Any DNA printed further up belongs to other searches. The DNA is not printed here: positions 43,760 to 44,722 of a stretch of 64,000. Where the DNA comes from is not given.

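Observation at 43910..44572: Phage-encoded orotidine-5'-phosphate decarboxylase homolog inside the dNTP-metabolism cluster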

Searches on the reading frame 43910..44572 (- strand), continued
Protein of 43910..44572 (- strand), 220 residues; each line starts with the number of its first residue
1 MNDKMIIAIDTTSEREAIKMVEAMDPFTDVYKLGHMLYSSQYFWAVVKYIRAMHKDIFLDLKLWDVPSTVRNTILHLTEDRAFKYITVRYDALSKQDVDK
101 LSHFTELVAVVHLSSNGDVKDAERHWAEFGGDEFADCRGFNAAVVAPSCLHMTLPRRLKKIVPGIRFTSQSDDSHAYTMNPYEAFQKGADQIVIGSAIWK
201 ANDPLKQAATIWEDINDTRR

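Call 36: find_homologous_proteins(query=A2, max_evalue=1e-10)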
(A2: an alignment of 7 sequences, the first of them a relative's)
Query A2 (7 sequences) (220 aa, profile of the alignment): 5897 proteins with E <= 1e-10 among 8000 candidates; the best 120 are listed.
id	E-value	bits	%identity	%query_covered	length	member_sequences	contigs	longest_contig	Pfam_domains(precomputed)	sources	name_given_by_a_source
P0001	7.4e-99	348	100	100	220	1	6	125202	PF00215.31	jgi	jgi:orotidine-5'-phosphate decarboxylase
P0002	7.7e-97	341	68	99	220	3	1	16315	PF00215.31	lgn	-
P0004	6.4e-96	338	41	93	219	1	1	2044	PF00215.31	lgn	-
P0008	1.9e-93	330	43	93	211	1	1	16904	PF00215.31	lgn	-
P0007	2.9e-91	323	43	98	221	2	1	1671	PF00215.31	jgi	-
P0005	6.1e-91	322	42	95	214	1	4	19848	PF00215.31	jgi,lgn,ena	-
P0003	1.7e-90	320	41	95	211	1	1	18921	PF00215.31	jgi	jgi:orotidine-5'-phosphate decarboxylase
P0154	4.4e-84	299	42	91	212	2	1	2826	PF00215.31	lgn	-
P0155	2.3e-83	297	43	98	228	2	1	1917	PF00215.31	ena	-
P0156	1.9e-76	274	47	99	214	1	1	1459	PF00215.31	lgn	-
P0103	3.3e-30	123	27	97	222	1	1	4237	PF00215.31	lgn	-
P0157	3.5e-27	113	30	96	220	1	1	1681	PF00215.31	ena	-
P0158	5.5e-27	113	32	90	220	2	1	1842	PF00215.31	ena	-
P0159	1.3e-26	112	30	96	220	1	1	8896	PF00215.31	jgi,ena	-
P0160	1.9e-26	111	30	96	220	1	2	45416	PF00215.31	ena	-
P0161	2.3e-26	111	30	96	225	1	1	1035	PF00215.31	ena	-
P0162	2.5e-26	111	30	96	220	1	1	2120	PF00215.31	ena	-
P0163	2.9e-26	110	28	96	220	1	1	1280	PF00215.31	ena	-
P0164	3.9e-26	110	26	98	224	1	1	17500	PF00215.31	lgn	-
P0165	4.0e-26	110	28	96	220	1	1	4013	PF00215.31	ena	-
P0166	4.1e-26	110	29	96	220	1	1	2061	PF00215.31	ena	-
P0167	4.3e-26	110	30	96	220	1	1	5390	PF00215.31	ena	-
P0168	4.3e-26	110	30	96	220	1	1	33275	PF00215.31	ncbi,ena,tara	tara:strand:+ start:1770 stop:2432 length:663 start_codon:yes stop_codon:yes gene_type:complete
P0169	5.0e-26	110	30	96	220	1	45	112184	PF00215.31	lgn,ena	-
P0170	5.2e-26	110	29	92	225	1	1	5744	PF00215.31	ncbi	-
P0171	5.2e-26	110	30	96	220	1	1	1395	PF00215.31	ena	-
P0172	5.7e-26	109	30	96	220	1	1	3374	PF00215.31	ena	-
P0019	6.0e-26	109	31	98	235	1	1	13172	PF00215.31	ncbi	-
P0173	6.0e-26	109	29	96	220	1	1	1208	PF00215.31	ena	-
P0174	6.2e-26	109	29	96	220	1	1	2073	PF00215.31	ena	-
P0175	7.3e-26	109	27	96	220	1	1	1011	PF00215.31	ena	-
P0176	8.9e-26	109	27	96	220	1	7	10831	PF00215.31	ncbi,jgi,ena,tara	tara:strand:- start:348 stop:1010 length:663 start_codon:yes stop_codon:yes gene_type:complete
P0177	1.2e-25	108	29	96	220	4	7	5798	PF00215.31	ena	-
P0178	1.3e-25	108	28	96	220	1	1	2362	PF00215.31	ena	-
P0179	1.5e-25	108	30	96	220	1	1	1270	PF00215.31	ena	-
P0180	1.6e-25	108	30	96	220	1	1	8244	PF00215.31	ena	-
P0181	1.8e-25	108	28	96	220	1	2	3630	PF00215.31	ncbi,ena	-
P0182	1.9e-25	108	29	96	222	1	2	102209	PF00215.31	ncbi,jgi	jgi:orotidine-5'-phosphate decarboxylase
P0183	2.1e-25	108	28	96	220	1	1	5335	PF00215.31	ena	-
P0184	2.3e-25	107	27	96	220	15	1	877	PF00215.31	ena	-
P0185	2.3e-25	107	31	96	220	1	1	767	PF00215.31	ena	-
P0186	2.3e-25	107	30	96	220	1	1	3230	PF00215.31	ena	-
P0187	2.5e-25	107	31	96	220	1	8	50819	PF00215.31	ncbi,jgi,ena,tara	tara:strand:+ start:293 stop:955 length:663 start_codon:yes stop_codon:yes gene_type:complete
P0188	2.6e-25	107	30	96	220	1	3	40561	PF00215.31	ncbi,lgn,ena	-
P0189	2.6e-25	107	27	95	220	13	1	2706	PF00215.31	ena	-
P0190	2.7e-25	107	28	96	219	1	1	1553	PF00215.31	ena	-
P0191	2.9e-25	107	29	96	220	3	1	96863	PF00215.31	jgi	jgi:orotidine-5'-phosphate decarboxylase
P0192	3.0e-25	107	29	96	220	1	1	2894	PF00215.31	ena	-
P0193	3.2e-25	107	30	96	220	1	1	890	PF00215.31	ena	-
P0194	3.4e-25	107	29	96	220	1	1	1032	PF00215.31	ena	-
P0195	3.7e-25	107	27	96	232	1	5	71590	PF00215.31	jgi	-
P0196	3.7e-25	107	28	96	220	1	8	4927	PF00215.31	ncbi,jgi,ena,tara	tara:strand:+ start:330 stop:992 length:663 start_codon:yes stop_codon:yes gene_type:complete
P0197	4.1e-25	107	30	96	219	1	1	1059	PF00215.31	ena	-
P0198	4.2e-25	107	30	96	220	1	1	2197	PF00215.31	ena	-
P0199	4.2e-25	107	26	96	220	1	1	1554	PF00215.31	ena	-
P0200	4.3e-25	107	27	96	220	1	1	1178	PF00215.31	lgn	-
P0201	4.3e-25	107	28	96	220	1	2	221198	PF00215.31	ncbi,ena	-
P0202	4.4e-25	107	27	96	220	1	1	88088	PF00215.31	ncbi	-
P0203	4.4e-25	107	29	96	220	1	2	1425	PF00215.31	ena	-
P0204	4.6e-25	107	30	96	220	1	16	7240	PF00215.31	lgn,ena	-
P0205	4.7e-25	106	30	96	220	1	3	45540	PF00215.31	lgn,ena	-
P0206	4.7e-25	106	30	96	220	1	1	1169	PF00215.31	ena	-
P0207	4.7e-25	106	29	96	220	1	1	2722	PF00215.31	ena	-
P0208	5.1e-25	106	30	96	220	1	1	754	PF00215.31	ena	-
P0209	5.3e-25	106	28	98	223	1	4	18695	PF00215.31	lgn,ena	-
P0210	5.4e-25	106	28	96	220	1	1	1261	PF00215.31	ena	-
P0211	5.5e-25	106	30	98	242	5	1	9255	PF00215.31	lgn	-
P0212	5.6e-25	106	29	97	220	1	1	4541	PF00215.31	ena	-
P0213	5.9e-25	106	29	96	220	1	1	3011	PF00215.31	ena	-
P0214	5.9e-25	106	31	96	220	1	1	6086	PF00215.31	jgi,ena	-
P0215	6.0e-25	106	29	96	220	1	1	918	PF00215.31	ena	-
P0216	6.0e-25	106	28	96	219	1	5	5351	PF00215.31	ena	-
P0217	6.1e-25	106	29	96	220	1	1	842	PF00215.31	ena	-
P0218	6.3e-25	106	29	93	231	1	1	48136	PF00215.31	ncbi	ncbi:MAG: orotidine-5'-phosphate decarboxylase [Candidatus Omnitrophota bacterium]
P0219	6.3e-25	106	29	96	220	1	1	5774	PF00215.31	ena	-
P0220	6.5e-25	106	28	96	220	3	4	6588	PF00215.31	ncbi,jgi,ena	-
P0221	6.5e-25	106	30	96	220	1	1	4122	PF00215.31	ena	-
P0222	6.6e-25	106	29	96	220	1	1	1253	PF00215.31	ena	-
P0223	6.9e-25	106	30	96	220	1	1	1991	PF00215.31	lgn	-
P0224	7.1e-25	106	29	96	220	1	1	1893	PF00215.31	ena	-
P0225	7.4e-25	106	29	96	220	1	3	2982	PF00215.31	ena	-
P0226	7.4e-25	106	29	96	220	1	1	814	PF00215.31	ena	-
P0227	7.5e-25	106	28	96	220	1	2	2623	PF00215.31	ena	-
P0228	8.0e-25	106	29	96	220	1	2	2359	PF00215.31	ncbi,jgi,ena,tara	tara:strand:- start:172 stop:834 length:663 start_codon:yes stop_codon:yes gene_type:complete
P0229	8.1e-25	106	29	96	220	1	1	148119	PF00215.31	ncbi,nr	ncbi:MAG: orotidine-5'-phosphate decarboxylase [Gammaproteobacteria bacterium]|nr:orotidine-5'-phosp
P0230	8.4e-25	106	30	96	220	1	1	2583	PF00215.31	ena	-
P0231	8.5e-25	106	29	96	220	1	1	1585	PF00215.31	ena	-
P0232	8.7e-25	106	30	96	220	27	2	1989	PF00215.31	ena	-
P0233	9.1e-25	106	28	96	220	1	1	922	PF00215.31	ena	-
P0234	9.1e-25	106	28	96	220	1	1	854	PF00215.31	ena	-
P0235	9.1e-25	106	29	96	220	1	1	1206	PF00215.31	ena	-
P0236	9.6e-25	105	29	96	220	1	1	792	PF00215.31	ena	-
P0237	9.8e-25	105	29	96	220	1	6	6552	PF00215.31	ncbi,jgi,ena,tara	tara:strand:- start:3581 stop:4243 length:663 start_codon:yes stop_codon:yes gene_type:complete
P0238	1.0e-24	105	29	96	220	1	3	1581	PF00215.31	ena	-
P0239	1.0e-24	105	28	98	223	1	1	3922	PF00215.31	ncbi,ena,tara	tara:strand:+ start:1921 stop:2592 length:672 start_codon:yes stop_codon:yes gene_type:complete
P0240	1.0e-24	105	30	96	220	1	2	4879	PF00215.31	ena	-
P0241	1.1e-24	105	30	96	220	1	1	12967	PF00215.31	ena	-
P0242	1.1e-24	105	30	96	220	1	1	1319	PF00215.31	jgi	-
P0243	1.1e-24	105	27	96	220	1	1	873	PF00215.31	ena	-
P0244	1.1e-24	105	27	98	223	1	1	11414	PF00215.31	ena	-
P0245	1.1e-24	105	29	96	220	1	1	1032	PF00215.31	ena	-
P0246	1.1e-24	105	29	96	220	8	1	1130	PF00215.31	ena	-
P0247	1.1e-24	105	27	98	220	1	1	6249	PF00215.31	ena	-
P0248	1.1e-24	105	26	97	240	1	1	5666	PF00215.31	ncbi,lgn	-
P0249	1.2e-24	105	29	96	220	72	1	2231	PF00215.31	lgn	-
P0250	1.2e-24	105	29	96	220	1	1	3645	PF00215.31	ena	-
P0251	1.2e-24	105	29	98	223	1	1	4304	PF00215.31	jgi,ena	-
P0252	1.2e-24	105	28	98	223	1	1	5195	PF00215.31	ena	-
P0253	1.2e-24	105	30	96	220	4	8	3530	PF00215.31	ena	-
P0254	1.3e-24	105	29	97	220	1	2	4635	PF00215.31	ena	-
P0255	1.4e-24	105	29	96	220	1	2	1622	PF00215.31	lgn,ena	-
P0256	1.4e-24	105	31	96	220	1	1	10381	PF00215.31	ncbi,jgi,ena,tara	tara:strand:+ start:330 stop:992 length:663 start_codon:yes stop_codon:yes gene_type:complete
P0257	1.5e-24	105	31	90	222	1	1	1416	PF00215.31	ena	-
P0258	1.5e-24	105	30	96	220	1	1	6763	PF00215.31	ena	-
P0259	1.6e-24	105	31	96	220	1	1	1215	PF00215.31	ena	-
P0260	1.6e-24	105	28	96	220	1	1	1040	PF00215.31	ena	-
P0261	1.6e-24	105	29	97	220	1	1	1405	PF00215.31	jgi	jgi:orotidine-5'-phosphate decarboxylase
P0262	1.6e-24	105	31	96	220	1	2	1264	PF00215.31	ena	-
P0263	1.6e-24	105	28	98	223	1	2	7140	PF00215.31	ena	-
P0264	1.7e-24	105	26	97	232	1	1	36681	PF00215.31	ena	-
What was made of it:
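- It is rare: 10 clusters in 5.8 billion (call 36).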

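Call 45: search_protein_families(library=ncbifam, proteins=[L008:10641-11099:+, L008:9219-10004:+, L009:151-978:+, L007:5705-6196:+], max_evalue=0.001)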
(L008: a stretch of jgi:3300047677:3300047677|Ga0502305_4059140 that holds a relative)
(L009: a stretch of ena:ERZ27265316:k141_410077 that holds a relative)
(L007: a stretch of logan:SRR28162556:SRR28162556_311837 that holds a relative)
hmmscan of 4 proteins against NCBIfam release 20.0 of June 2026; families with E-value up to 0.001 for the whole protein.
L008:10641-11099:+ (152 aa): 5 families
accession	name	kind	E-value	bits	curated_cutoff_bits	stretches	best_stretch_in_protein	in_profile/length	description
NF006613.0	PRK09177.1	equivalog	3.1e-19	69.1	138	1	2-151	8-145/159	xanthine phosphoribosyltransferase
NF000014.2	tet_prtrans_34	exception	4.6e-09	36.3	345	1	3-150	4-139/154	xanthine phosphoribosyltransferase Tet(34)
NF002620.0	PRK02277.1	subfamily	1.1e-07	31.8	115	1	18-118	76-175/201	orotate phosphoribosyltransferase-like protein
TIGR01203.1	HGPRTase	equivalog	6.2e-06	26.1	150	1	59-126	64-125/167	hypoxanthine phosphoribosyltransferase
NF006605.0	PRK09162.1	equivalog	0.00014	21.3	181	1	82-136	99-152/183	hypoxanthine-guanine phosphoribosyltransferase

L008:9219-10004:+ (261 aa): 8 families
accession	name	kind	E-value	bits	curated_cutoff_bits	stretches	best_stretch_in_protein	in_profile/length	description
NF002497.0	PRK01827.1-3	equivalog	2.2e-128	427.1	327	1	4-261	2-264/264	thymidylate synthase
TIGR03284.1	thym_sym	equivalog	2.9e-122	407.5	108.35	2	86-261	116-296/296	thymidylate synthase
NF002496.0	PRK01827.1-2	equivalog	2.1e-116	388.4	325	2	87-261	139-318/318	thymidylate synthase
NF002499.0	PRK01827.1-5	equivalog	1.9e-115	384.7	405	1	5-261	3-264/264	thymidylate synthase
NF002495.0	PRK01827.1-1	equivalog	1.8e-60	204.8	327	1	19-261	29-279/279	thymidylate synthase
NF010393.0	PRK13821.1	equivalog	2.8e-52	177.7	576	2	105-235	154-286/323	thymidylate synthase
NF002498.0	PRK01827.1-4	equivalog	2.1e-34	119.2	427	1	5-258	3-280/283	thymidylate synthase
TIGR03283.1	thy_syn_methano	equivalog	4e-18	65.7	174.55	1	95-212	82-200/201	thymidylate synthase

L009:151-978:+ (275 aa): 8 families
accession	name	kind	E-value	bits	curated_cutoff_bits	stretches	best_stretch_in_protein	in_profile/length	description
NF002497.0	PRK01827.1-3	equivalog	7e-136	451.7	327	1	11-275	3-264/264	thymidylate synthase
TIGR03284.1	thym_sym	equivalog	8.7e-131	435.5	108.35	2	93-275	117-296/296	thymidylate synthase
NF002499.0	PRK01827.1-5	equivalog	1.8e-127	424.1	405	1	12-275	4-264/264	thymidylate synthase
NF002496.0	PRK01827.1-2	equivalog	1.3e-124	415.4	325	2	93-275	139-318/318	thymidylate synthase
NF010393.0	PRK13821.1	equivalog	2.9e-59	200.7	576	2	118-252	153-289/323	thymidylate synthase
NF002495.0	PRK01827.1-1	equivalog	1.5e-58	198.5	327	1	12-275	8-279/279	thymidylate synthase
NF002498.0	PRK01827.1-4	equivalog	3.5e-37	128.3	427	1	12-271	4-279/283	thymidylate synthase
TIGR03283.1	thy_syn_methano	equivalog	3.8e-14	52.7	174.55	1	102-223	83-197/201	thymidylate synthase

L007:5705-6196:+ (163 aa): 0 families

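Call 46: predict_structure(alignment_id=A3)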
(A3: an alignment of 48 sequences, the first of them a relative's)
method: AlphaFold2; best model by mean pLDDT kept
length: 220 residues; sequences in the alignment: 48
mean_pLDDT: 91.4   pTM: 0.90
mean pLDDT of the five models: 91.4, 90.9, 89.5, 89.2, 88.4
residues with pLDDT >= 90: 160; 70-90: 44; 50-70: 16; < 50: 0
segments of 3 or more residues with pLDDT < 50: none
pLDDT, mean of each block of 10 residues (from residue 1): 92 98 97 97 98 98 97 94 95 96 97 79 88 78 94 91 87 69 94 94 94 83
secondary structure, 60 per line:
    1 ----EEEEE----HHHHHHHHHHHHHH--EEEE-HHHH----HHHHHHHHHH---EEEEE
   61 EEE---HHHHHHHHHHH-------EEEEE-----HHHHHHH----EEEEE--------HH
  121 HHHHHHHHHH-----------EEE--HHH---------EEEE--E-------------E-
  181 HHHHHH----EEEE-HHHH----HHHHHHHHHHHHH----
elements in order: E5-9 H14-27 E30-33 H35-38 H43-52 E56-63 H67-77 E85-89 H95-101 E106-110 H119-130 E142-144 E159-162 H181-186 E191-194 H196-199 H204-216
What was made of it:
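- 43910..44572 (-): OMPDC (PyrF)-family gene, 220 aa. It belongs to a phage-only clade with a remodelled phosphate gripper. AF2 pLDDT 91.4 (call 46).
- On OMP decarboxylase (PyrF; Pfam PF00215, TIGR01740): AF2 model with pLDDT 91.4 and pTM 0.90 (call 46).
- The model is confidently folded (call 46).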

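Call 48: fold_search(model_id=the predicted structure, library=pdb)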
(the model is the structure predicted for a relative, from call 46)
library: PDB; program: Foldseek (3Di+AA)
matches with E <= 10: 1772; with E <= 0.001: 699
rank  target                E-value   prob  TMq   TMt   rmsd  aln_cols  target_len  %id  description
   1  1dbt_A                6.6e-15  1.00  0.81  0.76   3.1       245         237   21  CRYSTAL STRUCTURE OF OROTIDINE 5'-MONOPHOSPHATE DECARBOXYLASE FROM BACILLUS SUBTILIS COMPLEXED WITH UMP (released 2000-03-06)
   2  1dbt_B                6.3e-14  1.00  0.78  0.74   3.1       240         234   22  CRYSTAL STRUCTURE OF OROTIDINE 5'-MONOPHOSPHATE DECARBOXYLASE FROM BACILLUS SUBTILIS COMPLEXED WITH UMP (released 2000-03-06)
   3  2yyu_B                9.0e-14  1.00  0.75  0.72   3.5       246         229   23  Crystal structure of uncharacterized conserved protein from Geobacillus kaustophilus (released 2007-11-06)
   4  8cso_E                4.3e-13  1.00  0.81  0.78   2.9       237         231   20  Crystal Structure of Orotidine 5'-phosphate decarboxylase from Klebsiella pneumoniae in complex with Uridine-5'-monoph (released 2022-06-08)
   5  8dop_F                5.1e-13  1.00  0.77  0.75   3.6       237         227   22  Crystal structure of 2,3-diketo-5-methylthiopentyl-1-phosphate enolase-phosphatase from Klebsiella aerogenes (P1 Form) (released 2022-07-27)
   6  2yyu_A                6.8e-13  1.00  0.73  0.72   3.5       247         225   21  Crystal structure of uncharacterized conserved protein from Geobacillus kaustophilus (released 2007-11-06)
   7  8dop_G                1.4e-12  1.00  0.73  0.72   3.6       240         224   22  Crystal structure of 2,3-diketo-5-methylthiopentyl-1-phosphate enolase-phosphatase from Klebsiella aerogenes (P1 Form) (released 2022-07-27)
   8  1eix_C                1.6e-12  1.00  0.82  0.78   2.9       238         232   21  STRUCTURE OF OROTIDINE 5'-MONOPHOSPHATE DECARBOXYLASE FROM E. COLI, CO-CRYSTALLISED WITH THE INHIBITOR BMP (released 2000-03-15)
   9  3tr2_A                2.6e-12  1.00  0.75  0.76   3.1       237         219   24  Structure of a orotidine 5'-phosphate decarboxylase (pyrF) from Coxiella burnetii (released 2011-09-21)
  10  8cso_C                2.8e-12  1.00  0.76  0.72   3.5       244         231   21  Crystal Structure of Orotidine 5'-phosphate decarboxylase from Klebsiella pneumoniae in complex with Uridine-5'-monoph (released 2022-06-08)
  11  8cso_A                3.5e-12  1.00  0.78  0.75   3.2       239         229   21  Crystal Structure of Orotidine 5'-phosphate decarboxylase from Klebsiella pneumoniae in complex with Uridine-5'-monoph (released 2022-06-08)
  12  3ldv_A                4.9e-12  1.00  0.75  0.72   4.1       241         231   23  1.77 Angstrom resolution crystal structure of orotidine 5'-phosphate decarboxylase from Vibrio cholerae O1 biovar elto (released 2010-01-26)
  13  3ldv_B                5.2e-12  1.00  0.75  0.74   3.5       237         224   21  1.77 Angstrom resolution crystal structure of orotidine 5'-phosphate decarboxylase from Vibrio cholerae O1 biovar elto (released 2010-01-26)
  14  1eix_A                7.4e-12  1.00  0.82  0.79   2.9       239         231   21  STRUCTURE OF OROTIDINE 5'-MONOPHOSPHATE DECARBOXYLASE FROM E. COLI, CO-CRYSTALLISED WITH THE INHIBITOR BMP (released 2000-03-15)
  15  8dop_E                7.8e-12  1.00  0.76  0.76   3.4       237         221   22  Crystal structure of 2,3-diketo-5-methylthiopentyl-1-phosphate enolase-phosphatase from Klebsiella aerogenes (P1 Form) (released 2022-07-27)
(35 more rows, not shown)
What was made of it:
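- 43910..44572 (-): Foldseek top hit 1dbt (call 48).
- On OMP decarboxylase (PyrF; Pfam PF00215, TIGR01740): Foldseek's top hit is 1dbt_A (E=6.6e-15, TM 0.81), and the rest of the top 50 are OMPDC entries, apart from 2yyu, which is deposited as 'uncharacterized' (call 48).
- Closest known: Bacterial type OMP decarboxylase PyrF. Same: Same fold, with TM about 0.8 (call 48).
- Checked: Foldseek's top hit is 1dbt, and 49 of the 50 listed hits are OMPDC by name or by chain sequence; the other, 2yyu, is deposited as 'uncharacterized' (calls 46, 48).
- AF2 pLDDT 91.4 (call 46), and Foldseek's top 50 PDB hits are headed by 1dbt and otherwise OMPDC entries (call 48).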

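Call 52: get_annotated_region(hit=H3, flank=5000)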
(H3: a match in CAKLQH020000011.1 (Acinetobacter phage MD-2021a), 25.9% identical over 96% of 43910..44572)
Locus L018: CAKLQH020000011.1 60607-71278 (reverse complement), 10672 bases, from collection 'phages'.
description: Acinetobacter phage MD-2021a strain 5899STDY8049191 genome assembly, contig: ERS3583567SCcontig000011, whole genome shotgun sequence.
organism: Acinetobacter phage MD-2021a (NCBI taxid 2899278)
taxonomy: Viruses; Duplodnaviria; Heunggongvirae; Uroviricota; Caudoviricetes
host: -; source: not known; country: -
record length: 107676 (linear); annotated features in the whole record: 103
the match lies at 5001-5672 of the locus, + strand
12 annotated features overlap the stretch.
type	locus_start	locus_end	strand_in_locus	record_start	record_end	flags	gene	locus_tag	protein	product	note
CDS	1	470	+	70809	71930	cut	ybl213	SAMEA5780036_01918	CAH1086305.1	ybl213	-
CDS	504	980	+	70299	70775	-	tadA_2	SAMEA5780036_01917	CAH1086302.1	tRNA-specific adenosine deaminase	-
CDS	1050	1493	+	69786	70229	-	-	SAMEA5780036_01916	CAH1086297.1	Polyketide cyclase / dehydrase and lipid transport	-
CDS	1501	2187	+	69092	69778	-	cmk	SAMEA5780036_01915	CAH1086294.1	cytidylate kinase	-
CDS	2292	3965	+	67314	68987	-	rpsA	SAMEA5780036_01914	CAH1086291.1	30S ribosomal protein S1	-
CDS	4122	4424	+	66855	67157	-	himD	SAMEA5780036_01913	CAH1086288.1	integration host factor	-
CDS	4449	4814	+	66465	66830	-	-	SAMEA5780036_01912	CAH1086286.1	Uncharacterized integral membrane protein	-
CDS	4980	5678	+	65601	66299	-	pyrF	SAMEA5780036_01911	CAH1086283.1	orotidine 5'-phosphate decarboxylase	-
CDS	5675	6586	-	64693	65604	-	ybjE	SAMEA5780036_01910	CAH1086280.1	transporter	-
CDS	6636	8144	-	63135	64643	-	hapE_1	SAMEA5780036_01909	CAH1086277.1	4-hydroxyacetophenone monooxygenase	-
CDS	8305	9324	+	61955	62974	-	-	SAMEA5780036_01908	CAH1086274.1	transcriptional activator FtrA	-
CDS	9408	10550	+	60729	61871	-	yhcM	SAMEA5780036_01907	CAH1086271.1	putative ATPase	-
